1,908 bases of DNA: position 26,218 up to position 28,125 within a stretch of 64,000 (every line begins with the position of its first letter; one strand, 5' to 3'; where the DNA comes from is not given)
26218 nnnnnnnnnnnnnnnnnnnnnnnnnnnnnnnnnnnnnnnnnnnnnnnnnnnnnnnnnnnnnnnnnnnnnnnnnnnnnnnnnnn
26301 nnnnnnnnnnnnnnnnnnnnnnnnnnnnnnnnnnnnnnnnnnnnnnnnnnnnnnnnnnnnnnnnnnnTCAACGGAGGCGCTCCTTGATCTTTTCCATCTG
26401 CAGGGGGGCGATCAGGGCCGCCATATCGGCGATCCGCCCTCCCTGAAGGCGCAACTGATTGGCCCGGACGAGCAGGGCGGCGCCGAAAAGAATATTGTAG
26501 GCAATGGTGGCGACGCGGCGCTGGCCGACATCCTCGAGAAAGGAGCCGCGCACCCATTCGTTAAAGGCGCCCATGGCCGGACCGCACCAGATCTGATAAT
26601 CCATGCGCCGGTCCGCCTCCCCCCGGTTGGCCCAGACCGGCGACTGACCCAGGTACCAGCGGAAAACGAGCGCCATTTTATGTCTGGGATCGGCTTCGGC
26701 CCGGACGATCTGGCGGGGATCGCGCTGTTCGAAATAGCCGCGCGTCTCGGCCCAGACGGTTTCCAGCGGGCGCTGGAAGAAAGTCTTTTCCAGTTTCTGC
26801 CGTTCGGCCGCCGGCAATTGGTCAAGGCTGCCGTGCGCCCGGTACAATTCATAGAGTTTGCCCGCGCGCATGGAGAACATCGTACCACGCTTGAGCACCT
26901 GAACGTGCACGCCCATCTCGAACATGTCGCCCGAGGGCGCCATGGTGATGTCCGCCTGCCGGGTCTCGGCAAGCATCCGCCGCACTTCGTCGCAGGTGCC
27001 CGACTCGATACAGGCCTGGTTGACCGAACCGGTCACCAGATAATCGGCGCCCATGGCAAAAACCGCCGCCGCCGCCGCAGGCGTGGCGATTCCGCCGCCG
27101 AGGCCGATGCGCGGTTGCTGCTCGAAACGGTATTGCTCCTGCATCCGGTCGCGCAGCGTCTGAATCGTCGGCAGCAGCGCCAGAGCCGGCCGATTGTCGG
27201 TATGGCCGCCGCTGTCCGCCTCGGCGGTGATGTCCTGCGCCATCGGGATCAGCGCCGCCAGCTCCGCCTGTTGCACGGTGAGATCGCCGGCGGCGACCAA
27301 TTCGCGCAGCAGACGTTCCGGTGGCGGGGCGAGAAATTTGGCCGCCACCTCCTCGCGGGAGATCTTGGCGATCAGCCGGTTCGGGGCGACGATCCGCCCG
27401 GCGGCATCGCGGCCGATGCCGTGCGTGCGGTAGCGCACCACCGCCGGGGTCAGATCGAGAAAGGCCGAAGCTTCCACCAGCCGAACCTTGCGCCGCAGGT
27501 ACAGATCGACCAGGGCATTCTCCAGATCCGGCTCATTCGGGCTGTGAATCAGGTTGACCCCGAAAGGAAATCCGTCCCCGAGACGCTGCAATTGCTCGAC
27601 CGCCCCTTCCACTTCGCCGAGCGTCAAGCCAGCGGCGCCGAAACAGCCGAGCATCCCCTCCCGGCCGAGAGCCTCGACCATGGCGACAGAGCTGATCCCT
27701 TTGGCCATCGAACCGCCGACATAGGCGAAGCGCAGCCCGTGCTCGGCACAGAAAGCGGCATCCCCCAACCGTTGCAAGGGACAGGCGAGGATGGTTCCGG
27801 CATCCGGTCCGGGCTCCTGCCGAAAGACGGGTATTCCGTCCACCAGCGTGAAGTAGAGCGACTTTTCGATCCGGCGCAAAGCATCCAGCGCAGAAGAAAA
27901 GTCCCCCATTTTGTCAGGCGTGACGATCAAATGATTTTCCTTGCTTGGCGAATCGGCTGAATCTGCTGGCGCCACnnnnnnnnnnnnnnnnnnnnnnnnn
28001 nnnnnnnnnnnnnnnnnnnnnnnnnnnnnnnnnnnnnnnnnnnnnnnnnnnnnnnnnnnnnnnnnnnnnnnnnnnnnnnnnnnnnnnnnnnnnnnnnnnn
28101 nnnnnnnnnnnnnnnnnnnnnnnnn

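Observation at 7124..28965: One 21.8-kb co-directional unit fuses an anaerobic PUFA-type synthase (PfaD-PfaA-PfaC) to a complete OleABCD olefin pathway plus its PPTase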

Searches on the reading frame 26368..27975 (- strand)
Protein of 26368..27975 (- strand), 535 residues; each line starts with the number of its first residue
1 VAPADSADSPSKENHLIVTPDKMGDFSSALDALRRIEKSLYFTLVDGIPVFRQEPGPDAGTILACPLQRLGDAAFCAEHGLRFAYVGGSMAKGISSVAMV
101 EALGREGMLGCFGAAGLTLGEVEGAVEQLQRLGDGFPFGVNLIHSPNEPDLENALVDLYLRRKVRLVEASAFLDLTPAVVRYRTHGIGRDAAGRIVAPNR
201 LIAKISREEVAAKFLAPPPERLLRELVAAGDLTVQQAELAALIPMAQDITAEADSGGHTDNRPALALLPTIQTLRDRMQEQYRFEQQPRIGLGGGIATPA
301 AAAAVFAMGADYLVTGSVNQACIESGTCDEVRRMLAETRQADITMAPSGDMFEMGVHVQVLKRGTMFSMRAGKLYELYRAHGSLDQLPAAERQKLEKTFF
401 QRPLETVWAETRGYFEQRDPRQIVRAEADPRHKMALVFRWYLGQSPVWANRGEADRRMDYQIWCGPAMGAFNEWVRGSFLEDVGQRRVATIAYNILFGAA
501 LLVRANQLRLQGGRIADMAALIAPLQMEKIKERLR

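Call 5: search_protein_families(library=pfam, proteins=[window:26368-27975:-], max_evalue=0.001)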
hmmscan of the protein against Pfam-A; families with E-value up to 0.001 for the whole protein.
window:26368-27975:- (535 aa): 2 families
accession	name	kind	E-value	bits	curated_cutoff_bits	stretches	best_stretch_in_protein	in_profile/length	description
PF21607.2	FabD_helical_ins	-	1.4e-35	121.8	27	1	381-460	1-80/80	[Acyl-carrier-protein] S-malonyltransferase, inserted helical domain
PF03060.21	NMO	-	1.8e-07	31.3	28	1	86-345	14-251/331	Nitronate monooxygenase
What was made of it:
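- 19580..26371 (-): pfaA: KS-MAT-4×ACP-KR-(PS-DH). Pfam domains (call 5).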

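Call 6: search_protein_families(library=ncbifam, proteins=[window:26368-27975:-], max_evalue=0.00001)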
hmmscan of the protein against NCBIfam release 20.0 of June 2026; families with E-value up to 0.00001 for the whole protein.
window:26368-27975:- (535 aa): 1 family
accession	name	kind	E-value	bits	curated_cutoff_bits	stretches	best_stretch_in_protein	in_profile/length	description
TIGR02814.1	pfaD_fam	subfamily_domain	1.2e-193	643.9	449.25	1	67-505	3-443/444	PfaD family polyunsaturated fatty acid/polyketide biosynthesis protein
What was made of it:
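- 26368..27975 (-): pfaD: FMN-type enoyl reductase; the likely start is TTG 27930. TIGR02814 pfaD_fam scores 644 bits, above its 449-bit cutoff (call 6).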

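Call 24: find_related_loci(query=window:26368-27975:-, collection=metagenome_contigs, flank=6000)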
Query window:26368-27975:- (535 aa) in metagenome_contigs; peptide patterns used: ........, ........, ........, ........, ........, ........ (x = any residue, [..] = any of these).
598 stretches matched a pattern (row limit reached: there are more); 530 encode a relative of the query (tblastn E <= 1e-3); the best 80 are kept; 80 distinct loci.
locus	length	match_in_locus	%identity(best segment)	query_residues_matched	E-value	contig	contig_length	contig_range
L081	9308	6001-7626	60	5-535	0e+0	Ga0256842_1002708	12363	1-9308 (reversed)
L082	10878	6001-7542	64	33-535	0e+0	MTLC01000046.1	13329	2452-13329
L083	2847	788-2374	59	3-534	0e+0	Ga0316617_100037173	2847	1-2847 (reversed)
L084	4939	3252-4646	64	68-534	0e+0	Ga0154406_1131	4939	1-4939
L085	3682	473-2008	63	38-534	0e+0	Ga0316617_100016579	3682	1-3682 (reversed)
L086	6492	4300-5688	64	68-530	0e+0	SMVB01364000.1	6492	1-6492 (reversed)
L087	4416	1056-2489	64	57-534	0e+0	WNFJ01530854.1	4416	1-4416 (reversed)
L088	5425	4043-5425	64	68-530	0e+0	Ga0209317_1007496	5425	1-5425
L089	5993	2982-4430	63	52-534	0e+0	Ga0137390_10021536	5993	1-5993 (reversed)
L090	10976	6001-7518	60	33-524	0e+0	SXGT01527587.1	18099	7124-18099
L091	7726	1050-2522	59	43-533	0e+0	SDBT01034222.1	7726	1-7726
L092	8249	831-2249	64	62-533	0e+0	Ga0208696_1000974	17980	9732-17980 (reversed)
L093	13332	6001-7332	66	68-513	0e+0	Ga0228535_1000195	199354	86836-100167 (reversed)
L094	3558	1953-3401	63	28-516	0e+0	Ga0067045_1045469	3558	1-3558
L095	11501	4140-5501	63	57-512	0e+0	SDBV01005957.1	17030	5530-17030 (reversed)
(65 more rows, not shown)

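Call 26: find_homologous_proteins(query=window:26368-27975:-, max_evalue=1e-100)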
Query window:26368-27975:- (535 aa): 7972 proteins with E <= 1e-100 among 8000 candidates; the best 120 are listed.
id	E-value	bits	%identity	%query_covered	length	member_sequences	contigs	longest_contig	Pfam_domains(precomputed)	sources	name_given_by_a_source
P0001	0.0e+0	1162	100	97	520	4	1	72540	PF21607.3,PF03060.22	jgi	-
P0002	1.4e-276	936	81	97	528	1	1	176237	PF21607.3,PF03060.22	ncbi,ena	-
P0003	3.4e-264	895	79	96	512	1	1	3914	PF21607.3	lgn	-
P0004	4.0e-262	889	79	95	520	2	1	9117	PF21607.3,PF03060.22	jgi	jgi:trans-AT polyketide synthase, acyltransferase and oxidoreductase domains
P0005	8.8e-256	868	79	94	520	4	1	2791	PF21607.3,PF03060.22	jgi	jgi:trans-AT polyketide synthase, acyltransferase and oxidoreductase domains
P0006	5.1e-241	819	72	95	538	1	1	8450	PF21607.3,PF03060.22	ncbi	-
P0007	5.8e-239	812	70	94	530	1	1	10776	PF21607.3,PF03060.22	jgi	-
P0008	8.5e-238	808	70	95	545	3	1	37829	PF21607.3,PF03060.22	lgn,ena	-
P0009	1.7e-237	807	70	94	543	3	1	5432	PF21607.3,PF03060.22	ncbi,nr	ncbi:MAG: PfaD family polyunsaturated fatty acid/polyketide biosynthesis protein [Desulfuromonadales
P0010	3.1e-237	806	71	94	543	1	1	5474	PF21607.3,PF03060.22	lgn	-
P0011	7.6e-237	805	70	94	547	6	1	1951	PF21607.3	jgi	jgi:PfaD family protein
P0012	1.3e-236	804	69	95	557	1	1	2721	PF21607.3,PF03060.22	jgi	-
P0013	1.3e-236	804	70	94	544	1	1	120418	PF21607.3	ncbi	-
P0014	2.4e-236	804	70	94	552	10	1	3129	PF21607.3,PF03060.22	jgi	jgi:PfaD family protein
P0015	3.5e-236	803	69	94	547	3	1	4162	PF21607.3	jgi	-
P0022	6.8e-234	795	70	94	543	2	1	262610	PF21607.3,PF03060.22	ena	-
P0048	2.4e-231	787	68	94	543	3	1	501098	PF21607.3,PF03060.22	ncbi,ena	-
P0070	1.0e-229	782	69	94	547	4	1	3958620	PF21607.3,PF03060.22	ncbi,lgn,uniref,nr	ncbi:PfaD family protein [Desulfuromonas soudanensis]|uniref:PfaD family protein n=2 Tax=Desulfuromo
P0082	2.0e-228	777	69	94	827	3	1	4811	PF21607.3,PF03060.22,PF02401.24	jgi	-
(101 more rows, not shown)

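Call 27: find_encoding_contigs(protein=P0070, flank=10000, max_places=2)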
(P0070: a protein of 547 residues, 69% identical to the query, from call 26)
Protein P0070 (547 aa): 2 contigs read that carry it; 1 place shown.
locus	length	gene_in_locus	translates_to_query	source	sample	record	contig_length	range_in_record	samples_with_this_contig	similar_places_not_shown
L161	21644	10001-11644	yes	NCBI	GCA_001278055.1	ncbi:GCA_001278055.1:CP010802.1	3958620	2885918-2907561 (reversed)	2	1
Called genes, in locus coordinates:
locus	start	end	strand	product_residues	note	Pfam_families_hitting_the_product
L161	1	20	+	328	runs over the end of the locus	PF00762:Ferrochelatase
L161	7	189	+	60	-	-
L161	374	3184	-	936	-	PF02743:dCache_1, PF17201:Cache_3-Cache_2 (weak), PF00989:PAS (weak), PF08448:PAS_4, PF13188:PAS_8 (faint), PF00989:PAS, PF13426:PAS_9, PF00990:GGDEF, +1 more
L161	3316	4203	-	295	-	PF00226:DnaJ, PF01556:DnaJ_C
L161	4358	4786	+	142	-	PF09339:HTH_IclR (faint), PF01047:MarR, PF12802:MarR_2, PF13463:HTH_27 (faint), PF01325:Fe_dep_repress (weak)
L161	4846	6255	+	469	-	PF01266:DAO (faint), PF01593:Amino_oxidase, PF13450:NAD_binding_8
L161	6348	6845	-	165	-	PF01327:Pep_deformylase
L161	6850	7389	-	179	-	PF01842:ACT (faint), PF13291:ACT_4 (faint), PF13740:ACT_6, PF22629:ACT_AHAS_ss (faint)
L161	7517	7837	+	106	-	PF00472:RF-1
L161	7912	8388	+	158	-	-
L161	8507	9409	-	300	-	PF00989:PAS, PF13188:PAS_8 (weak), PF08448:PAS_4, PF13426:PAS_9, PF00990:GGDEF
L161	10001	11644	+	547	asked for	PF03060:NMO (weak), PF21607:FabD_helical_ins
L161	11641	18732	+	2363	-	PF00109:ketoacyl-synt, PF02801:Ketoacyl-synt_C, PF16197:KAsynt_C_assoc (weak), PF00698:Acyl_transf_1, PF00550:PP-binding, PF08659:KR, PF00106:adh_short (weak)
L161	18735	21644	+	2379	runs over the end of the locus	PF00109:ketoacyl-synt, PF02801:Ketoacyl-synt_C, PF16197:KAsynt_C_assoc (weak), PF00109:ketoacyl-synt, PF02801:Ketoacyl-synt_C, PF00698:Acyl_transf_1, PF07977:FabA, PF07977:FabA, +1 more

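Call 28: find_encoding_contigs(protein=P0002, flank=10000, max_places=2)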
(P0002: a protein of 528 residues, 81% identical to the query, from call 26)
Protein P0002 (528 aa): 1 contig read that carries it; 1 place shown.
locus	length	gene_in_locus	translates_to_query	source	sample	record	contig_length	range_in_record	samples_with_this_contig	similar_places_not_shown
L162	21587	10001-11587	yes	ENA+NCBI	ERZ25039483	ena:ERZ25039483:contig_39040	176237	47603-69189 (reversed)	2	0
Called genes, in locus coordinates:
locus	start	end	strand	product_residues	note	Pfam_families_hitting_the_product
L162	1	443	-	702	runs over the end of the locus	PF00534:Glycos_transf_1 (weak), PF13692:Glyco_trans_1_4, PF13524:Glyco_trans_1_2 (weak)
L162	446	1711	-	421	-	PF00005:ABC_tran, PF13304:AAA_21 (faint), PF14524:Wzt_C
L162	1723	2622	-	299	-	PF01061:ABC2_membrane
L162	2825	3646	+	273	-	PF02358:Trehalose_PPase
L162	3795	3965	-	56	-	-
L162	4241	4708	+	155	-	PF05239:PRC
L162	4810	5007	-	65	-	PF05532:CsbD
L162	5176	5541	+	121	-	PF11756:YgbA_NO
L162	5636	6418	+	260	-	PF00037:Fer4 (weak), PF12837:Fer4_6, PF13237:Fer4_10 (weak), PF14697:Fer4_21 (weak), PF25160:LdpA_Fe-S-bd (faint), PF12838:Fer4_7 (weak), PF13187:Fer4_9 (weak), PF27217:AF_0155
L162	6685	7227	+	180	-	PF02572:CobA_CobO_BtuR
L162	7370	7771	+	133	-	PF02310:B12-binding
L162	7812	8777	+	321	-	PF03308:MeaB, PF00009:GTP_EFTU (faint), PF01656:CbiA (weak), PF02492:cobW (weak), PF03029:ATP_bind_1 (weak)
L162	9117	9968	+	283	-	PF02401:LYTB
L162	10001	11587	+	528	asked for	PF03060:NMO (faint), PF21607:FabD_helical_ins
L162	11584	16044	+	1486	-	PF00109:ketoacyl-synt, PF02801:Ketoacyl-synt_C, PF16197:KAsynt_C_assoc, PF00698:Acyl_transf_1, PF00550:PP-binding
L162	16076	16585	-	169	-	-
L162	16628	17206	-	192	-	-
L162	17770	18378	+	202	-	PF14765:PS-DH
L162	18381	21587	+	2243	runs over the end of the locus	PF00109:ketoacyl-synt, PF02801:Ketoacyl-synt_C, PF16197:KAsynt_C_assoc (weak), PF00109:ketoacyl-synt, PF02801:Ketoacyl-synt_C, PF00698:Acyl_transf_1, PF07977:FabA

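Call 29: find_encoding_contigs(protein=P0082, flank=5000, max_places=2)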
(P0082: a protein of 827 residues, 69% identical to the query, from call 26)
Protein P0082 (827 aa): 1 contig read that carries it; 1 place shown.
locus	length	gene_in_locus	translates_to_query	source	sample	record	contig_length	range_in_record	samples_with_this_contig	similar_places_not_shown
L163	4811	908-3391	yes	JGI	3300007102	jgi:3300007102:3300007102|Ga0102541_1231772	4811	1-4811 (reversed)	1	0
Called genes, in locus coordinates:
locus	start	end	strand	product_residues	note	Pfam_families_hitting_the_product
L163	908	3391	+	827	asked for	PF02401:LYTB, PF03060:NMO, PF21607:FabD_helical_ins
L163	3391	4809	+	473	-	?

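Call 46: find_encoding_contigs(protein=P0048, flank=4000, max_places=1)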
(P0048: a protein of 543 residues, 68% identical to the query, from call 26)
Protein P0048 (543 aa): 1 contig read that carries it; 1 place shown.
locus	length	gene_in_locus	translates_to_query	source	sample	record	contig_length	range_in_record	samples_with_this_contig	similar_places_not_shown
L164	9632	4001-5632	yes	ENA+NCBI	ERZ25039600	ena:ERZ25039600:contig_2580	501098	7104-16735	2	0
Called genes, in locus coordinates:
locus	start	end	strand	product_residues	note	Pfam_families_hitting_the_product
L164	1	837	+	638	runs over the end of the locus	PF09972:DUF2207, PF20990:DUF2207_C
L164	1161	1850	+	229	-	PF01548:DEDD_Tnp_IS110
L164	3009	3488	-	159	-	PF00011:HSP20, PF17886:ArsA_HSP20 (weak)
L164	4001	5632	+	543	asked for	PF03060:NMO (weak), PF21607:FabD_helical_ins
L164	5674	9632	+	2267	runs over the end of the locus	PF00109:ketoacyl-synt, PF02801:Ketoacyl-synt_C, PF16197:KAsynt_C_assoc, PF00698:Acyl_transf_1, PF00550:PP-binding, PF08659:KR, PF00106:adh_short, PF13561:adh_short_C2 (weak), +1 more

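Call 47: find_encoding_contigs(protein=P0022, flank=4000, max_places=1)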
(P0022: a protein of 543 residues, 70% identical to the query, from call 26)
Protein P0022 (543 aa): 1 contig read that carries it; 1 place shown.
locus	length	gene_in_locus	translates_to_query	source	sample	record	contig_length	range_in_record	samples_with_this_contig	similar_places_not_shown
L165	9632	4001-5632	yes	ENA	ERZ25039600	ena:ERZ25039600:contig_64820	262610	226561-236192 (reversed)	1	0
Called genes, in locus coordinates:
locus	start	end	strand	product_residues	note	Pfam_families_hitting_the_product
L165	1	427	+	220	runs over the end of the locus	PF04011:LemA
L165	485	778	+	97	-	PF09972:DUF2207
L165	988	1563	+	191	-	PF20990:DUF2207_C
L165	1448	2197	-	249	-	-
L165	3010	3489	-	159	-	PF00011:HSP20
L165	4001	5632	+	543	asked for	PF03060:NMO (weak), PF21607:FabD_helical_ins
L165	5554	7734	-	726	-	-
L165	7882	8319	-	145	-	-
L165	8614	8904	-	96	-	-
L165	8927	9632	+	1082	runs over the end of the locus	PF00550:PP-binding, PF08659:KR, PF00106:adh_short, PF13561:adh_short_C2 (weak), PF21089:PKS_DH_N (weak), PF14765:PS-DH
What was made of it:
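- Some pfaD loci lack it (calls 27, 46, 47).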

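Call 48: find_encoding_contigs(protein=P0001, flank=3000, max_places=2)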
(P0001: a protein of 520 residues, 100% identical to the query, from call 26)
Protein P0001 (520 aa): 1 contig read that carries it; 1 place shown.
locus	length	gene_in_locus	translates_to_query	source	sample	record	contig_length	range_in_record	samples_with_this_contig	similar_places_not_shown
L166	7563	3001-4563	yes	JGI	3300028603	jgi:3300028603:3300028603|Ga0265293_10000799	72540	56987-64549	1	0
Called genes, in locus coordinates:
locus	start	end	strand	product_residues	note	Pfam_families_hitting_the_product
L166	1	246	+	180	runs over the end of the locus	PF02572:CobA_CobO_BtuR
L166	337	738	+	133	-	PF02310:B12-binding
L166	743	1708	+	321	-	PF03308:MeaB, PF13191:AAA_16 (faint), PF00009:GTP_EFTU (faint), PF01656:CbiA (faint), PF02492:cobW (weak), PF03029:ATP_bind_1 (faint)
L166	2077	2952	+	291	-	PF02401:LYTB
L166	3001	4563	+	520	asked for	PF03060:NMO (weak), PF21607:FabD_helical_ins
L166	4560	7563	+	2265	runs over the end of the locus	PF00109:ketoacyl-synt, PF02801:Ketoacyl-synt_C, PF16197:KAsynt_C_assoc, PF00698:Acyl_transf_1, PF00550:PP-binding, PF00106:adh_short (weak), PF08659:KR, PF14765:PS-DH, +1 more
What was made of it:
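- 26368..27975 (-): The JGI gene call gives 520 aa (calls 26, 48).
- There are no product or transcript data for this organism, which is known only from a metagenome contig (call 48).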

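Call 64: list_cluster_members(proteins=[P0082])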
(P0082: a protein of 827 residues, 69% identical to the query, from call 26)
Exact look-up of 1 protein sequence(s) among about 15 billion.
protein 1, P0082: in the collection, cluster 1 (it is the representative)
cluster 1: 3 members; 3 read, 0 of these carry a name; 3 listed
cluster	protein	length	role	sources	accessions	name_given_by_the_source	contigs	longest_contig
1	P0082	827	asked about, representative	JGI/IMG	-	-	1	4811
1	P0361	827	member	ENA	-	-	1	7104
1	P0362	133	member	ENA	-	-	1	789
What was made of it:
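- Fusion ORFs exist (calls 29, 64).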
